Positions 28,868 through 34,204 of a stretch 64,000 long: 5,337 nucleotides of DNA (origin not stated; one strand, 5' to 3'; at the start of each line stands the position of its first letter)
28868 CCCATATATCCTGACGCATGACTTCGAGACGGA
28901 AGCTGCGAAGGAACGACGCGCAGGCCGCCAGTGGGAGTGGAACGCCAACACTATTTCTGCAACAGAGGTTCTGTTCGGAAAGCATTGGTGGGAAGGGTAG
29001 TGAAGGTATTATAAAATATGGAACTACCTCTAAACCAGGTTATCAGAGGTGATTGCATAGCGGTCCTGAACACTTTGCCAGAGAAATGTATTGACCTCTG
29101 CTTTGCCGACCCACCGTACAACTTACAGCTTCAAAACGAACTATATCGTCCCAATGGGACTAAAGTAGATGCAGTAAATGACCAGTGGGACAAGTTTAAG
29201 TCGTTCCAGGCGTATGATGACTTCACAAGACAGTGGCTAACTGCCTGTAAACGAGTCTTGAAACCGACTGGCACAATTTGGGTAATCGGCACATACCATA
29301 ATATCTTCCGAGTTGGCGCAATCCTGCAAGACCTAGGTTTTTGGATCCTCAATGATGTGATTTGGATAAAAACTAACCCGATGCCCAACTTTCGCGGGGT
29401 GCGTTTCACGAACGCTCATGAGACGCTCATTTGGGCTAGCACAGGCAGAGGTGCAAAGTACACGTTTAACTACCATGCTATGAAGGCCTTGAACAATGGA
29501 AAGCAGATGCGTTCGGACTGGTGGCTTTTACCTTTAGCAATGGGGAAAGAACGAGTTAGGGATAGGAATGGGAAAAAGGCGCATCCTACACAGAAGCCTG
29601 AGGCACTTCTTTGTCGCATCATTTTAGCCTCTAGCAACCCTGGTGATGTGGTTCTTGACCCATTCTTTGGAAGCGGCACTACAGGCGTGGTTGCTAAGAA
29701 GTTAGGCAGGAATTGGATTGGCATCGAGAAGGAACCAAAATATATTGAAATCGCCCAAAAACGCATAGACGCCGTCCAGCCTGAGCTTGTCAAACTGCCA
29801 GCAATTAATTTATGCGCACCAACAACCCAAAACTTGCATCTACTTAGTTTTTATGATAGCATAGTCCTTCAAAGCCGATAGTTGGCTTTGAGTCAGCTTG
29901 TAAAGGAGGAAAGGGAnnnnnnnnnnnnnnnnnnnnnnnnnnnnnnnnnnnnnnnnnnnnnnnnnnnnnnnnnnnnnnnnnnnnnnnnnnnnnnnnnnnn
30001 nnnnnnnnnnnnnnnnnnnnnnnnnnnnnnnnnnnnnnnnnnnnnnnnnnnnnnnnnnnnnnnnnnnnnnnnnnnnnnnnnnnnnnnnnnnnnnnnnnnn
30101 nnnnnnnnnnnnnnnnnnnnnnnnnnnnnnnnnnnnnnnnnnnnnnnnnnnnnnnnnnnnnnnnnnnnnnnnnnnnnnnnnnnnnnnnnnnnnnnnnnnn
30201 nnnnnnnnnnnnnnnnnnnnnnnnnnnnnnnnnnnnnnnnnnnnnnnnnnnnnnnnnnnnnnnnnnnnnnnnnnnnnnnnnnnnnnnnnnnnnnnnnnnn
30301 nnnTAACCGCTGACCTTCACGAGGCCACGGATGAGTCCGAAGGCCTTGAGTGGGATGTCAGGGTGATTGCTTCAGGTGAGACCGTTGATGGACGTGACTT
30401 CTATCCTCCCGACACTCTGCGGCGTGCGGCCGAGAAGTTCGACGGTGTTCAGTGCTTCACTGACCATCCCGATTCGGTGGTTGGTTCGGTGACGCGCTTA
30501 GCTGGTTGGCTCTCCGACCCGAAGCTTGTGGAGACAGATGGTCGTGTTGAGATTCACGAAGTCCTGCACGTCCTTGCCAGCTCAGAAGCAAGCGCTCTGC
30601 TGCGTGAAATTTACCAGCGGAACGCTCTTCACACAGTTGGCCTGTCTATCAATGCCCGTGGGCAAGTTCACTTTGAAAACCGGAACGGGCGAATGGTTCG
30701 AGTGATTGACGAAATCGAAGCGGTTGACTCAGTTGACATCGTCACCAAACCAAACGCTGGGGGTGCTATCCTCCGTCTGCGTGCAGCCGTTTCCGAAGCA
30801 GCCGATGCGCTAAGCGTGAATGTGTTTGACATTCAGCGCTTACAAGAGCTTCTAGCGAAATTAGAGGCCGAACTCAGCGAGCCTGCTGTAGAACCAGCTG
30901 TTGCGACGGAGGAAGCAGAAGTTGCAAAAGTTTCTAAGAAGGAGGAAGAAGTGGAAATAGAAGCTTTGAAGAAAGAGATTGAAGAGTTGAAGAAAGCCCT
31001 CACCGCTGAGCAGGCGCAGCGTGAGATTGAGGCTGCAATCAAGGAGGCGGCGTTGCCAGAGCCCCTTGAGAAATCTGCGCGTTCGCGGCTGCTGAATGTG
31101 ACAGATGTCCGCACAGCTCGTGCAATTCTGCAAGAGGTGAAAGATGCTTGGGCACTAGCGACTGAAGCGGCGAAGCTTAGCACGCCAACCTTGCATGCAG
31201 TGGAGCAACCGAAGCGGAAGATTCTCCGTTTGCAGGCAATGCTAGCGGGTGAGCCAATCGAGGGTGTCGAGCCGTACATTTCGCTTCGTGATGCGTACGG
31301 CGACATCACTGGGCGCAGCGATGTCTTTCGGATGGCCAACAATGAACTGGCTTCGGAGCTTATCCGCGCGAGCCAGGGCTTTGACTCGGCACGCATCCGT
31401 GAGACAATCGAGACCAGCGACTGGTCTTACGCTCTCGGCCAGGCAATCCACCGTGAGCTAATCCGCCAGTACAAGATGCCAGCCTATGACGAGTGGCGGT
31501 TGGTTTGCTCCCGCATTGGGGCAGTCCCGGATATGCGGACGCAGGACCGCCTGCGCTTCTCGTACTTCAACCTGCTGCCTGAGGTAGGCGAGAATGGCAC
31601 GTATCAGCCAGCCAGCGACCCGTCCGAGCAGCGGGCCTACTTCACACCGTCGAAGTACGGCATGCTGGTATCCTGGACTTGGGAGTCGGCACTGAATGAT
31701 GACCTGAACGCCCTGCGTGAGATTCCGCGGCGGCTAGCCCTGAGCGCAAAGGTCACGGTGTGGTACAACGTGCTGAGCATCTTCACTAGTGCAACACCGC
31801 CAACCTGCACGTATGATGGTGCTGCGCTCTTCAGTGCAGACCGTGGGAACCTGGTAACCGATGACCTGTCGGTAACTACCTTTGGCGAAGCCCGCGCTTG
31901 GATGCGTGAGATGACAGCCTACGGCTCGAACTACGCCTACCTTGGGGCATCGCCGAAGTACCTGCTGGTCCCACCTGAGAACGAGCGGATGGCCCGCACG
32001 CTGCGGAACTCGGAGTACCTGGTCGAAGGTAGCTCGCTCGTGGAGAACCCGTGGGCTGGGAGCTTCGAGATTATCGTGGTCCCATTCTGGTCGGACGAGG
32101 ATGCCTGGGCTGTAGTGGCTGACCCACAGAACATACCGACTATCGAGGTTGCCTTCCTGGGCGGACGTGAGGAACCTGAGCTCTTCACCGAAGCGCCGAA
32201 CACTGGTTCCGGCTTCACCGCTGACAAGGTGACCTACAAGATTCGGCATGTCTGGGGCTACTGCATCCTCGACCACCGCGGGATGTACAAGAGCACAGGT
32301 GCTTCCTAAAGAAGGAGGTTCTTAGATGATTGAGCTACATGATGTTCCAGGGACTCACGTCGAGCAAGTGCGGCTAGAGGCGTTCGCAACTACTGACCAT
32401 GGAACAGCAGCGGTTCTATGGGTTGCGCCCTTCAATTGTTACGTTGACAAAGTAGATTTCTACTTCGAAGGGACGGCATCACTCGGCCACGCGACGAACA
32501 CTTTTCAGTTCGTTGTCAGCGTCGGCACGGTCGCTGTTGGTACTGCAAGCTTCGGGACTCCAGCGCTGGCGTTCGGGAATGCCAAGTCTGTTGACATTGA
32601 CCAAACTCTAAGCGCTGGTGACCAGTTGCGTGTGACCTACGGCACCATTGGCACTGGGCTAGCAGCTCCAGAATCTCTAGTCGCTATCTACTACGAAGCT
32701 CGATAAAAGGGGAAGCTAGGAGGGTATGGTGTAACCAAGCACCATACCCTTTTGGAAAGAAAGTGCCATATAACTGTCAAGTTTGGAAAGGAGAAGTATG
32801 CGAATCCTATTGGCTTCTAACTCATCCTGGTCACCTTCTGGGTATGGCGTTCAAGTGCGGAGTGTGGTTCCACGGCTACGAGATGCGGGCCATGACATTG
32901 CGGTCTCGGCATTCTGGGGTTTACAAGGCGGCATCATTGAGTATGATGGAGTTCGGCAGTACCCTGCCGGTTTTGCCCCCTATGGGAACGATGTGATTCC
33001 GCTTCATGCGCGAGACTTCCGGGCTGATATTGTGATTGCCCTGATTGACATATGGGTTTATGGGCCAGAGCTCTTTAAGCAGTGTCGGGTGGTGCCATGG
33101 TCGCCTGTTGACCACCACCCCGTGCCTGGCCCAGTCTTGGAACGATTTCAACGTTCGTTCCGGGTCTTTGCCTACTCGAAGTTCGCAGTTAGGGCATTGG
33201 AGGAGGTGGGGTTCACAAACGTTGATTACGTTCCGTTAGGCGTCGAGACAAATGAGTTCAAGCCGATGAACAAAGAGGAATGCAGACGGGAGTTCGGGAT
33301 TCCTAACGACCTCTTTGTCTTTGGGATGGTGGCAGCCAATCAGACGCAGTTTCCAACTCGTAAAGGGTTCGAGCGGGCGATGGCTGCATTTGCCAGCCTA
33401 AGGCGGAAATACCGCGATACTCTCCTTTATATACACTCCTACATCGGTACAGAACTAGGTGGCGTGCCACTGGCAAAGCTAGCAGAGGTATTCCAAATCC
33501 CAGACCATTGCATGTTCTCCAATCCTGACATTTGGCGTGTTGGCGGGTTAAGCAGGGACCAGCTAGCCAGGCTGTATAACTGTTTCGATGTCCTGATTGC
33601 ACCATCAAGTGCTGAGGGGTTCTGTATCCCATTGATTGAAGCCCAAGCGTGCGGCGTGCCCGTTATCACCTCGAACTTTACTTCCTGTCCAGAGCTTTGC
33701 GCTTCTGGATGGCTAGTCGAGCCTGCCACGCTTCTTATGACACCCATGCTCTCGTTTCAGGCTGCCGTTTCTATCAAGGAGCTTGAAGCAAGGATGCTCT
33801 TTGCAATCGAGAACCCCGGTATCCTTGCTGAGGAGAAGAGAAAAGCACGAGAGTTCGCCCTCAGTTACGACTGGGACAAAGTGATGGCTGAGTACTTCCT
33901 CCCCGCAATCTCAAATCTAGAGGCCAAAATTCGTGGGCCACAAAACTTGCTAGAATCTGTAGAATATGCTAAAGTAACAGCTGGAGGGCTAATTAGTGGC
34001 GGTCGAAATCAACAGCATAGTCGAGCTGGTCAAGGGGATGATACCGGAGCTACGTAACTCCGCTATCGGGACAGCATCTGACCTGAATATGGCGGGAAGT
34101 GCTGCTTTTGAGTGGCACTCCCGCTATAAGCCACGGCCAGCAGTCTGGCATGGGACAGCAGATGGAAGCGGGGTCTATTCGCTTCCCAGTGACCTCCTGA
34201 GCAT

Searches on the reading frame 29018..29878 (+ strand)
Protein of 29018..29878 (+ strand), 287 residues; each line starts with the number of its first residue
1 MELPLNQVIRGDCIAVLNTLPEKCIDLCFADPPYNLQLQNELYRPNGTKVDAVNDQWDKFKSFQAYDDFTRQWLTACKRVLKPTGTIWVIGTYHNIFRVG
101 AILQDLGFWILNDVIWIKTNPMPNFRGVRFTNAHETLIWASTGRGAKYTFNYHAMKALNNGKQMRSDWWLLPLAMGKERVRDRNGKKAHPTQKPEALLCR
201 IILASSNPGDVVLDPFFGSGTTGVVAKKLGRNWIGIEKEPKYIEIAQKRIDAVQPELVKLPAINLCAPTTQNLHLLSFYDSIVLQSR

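Call 73: search_protein_families(library=pfam, proteins=[window:29018-29878:+], max_evalue=0.01)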
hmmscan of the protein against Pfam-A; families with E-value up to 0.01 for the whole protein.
window:29018-29878:+ (287 aa): 3 families
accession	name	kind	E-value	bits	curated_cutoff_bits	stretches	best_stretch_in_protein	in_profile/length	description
PF01555.25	N6_N4_Mtase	-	7.6e-70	235.7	26.7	1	25-248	1-221/221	DNA methylase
PF03602.21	Cons_hypoth95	-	0.0065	16.6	24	0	11-40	98-130/182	Conserved hypothetical protein 95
PF01170.24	UPF0020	-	0.0091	16.1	22.3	0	203-248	23-68/197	RMKL-like, methyltransferase domain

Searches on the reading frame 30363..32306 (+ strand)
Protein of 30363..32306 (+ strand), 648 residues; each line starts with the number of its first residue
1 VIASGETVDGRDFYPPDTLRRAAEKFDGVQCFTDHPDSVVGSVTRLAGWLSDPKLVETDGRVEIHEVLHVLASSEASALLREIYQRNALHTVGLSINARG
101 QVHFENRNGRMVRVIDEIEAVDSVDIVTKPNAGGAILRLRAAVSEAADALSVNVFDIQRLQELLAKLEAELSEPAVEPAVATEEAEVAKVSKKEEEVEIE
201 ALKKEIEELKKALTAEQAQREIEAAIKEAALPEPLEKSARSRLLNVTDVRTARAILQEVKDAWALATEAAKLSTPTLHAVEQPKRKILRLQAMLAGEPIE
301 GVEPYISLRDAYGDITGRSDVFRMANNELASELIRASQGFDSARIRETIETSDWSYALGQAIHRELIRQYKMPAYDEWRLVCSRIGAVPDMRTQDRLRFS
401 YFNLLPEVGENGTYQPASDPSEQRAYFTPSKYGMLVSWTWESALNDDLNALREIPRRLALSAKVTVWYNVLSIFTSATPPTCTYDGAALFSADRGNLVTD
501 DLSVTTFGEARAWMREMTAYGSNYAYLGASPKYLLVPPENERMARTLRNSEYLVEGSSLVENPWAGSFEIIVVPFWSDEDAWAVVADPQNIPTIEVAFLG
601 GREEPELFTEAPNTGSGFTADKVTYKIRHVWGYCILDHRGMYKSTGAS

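Call 36: search_protein_families(library=phrogs, proteins=[window:30363-32306:+], max_evalue=0.001)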
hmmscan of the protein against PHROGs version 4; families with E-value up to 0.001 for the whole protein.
window:30363-32306:+ (648 aa): 6 families
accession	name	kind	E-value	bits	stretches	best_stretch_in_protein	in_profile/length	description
phrog_29592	-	unknown function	1.5e-97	328.8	1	2-645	212-889/893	-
phrog_4523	-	head and packaging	2.5e-53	182.8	1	184-646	202-643/644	major head and protease protein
phrog_133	-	head and packaging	7.6e-46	158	1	343-646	372-667/668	head maturation protease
phrog_26519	-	unknown function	1.7e-09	38.7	1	451-645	2-191/192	-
phrog_371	-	head and packaging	1.9e-06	28.4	1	501-575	234-302/303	major head protein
phrog_15531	-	head and packaging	8.1e-05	23.4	1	91-242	113-261/324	head maturation protease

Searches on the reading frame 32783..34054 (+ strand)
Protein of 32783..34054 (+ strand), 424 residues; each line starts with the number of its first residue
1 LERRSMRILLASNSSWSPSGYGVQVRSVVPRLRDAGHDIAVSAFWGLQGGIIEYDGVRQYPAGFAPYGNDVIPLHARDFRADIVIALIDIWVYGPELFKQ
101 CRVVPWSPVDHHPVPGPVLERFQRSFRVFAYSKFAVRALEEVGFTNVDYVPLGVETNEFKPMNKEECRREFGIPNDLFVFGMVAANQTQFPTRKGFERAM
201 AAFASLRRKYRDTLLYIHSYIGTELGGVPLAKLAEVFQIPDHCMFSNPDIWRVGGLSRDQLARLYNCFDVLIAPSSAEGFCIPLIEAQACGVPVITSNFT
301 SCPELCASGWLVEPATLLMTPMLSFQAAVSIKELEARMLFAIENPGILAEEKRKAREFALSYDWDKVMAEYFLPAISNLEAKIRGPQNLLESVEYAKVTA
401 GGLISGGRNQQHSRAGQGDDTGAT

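Call 36: search_protein_families(library=phrogs, proteins=[window:32783-34054:+], max_evalue=0.001)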
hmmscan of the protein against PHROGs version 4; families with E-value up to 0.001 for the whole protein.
window:32783-34054:+ (424 aa): 3 families
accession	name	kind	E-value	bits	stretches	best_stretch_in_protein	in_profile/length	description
phrog_2170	-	moron, auxiliary metabolic gene and host takeover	4e-35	122.6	1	5-370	2-364/374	glycosyltransferase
phrog_4356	-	moron, auxiliary metabolic gene and host takeover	5.6e-09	36.7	1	123-304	85-230/307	glycosyltransferase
phrog_33732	-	moron, auxiliary metabolic gene and host takeover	0.00056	20.4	0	253-379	198-312/318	glycosyltransferase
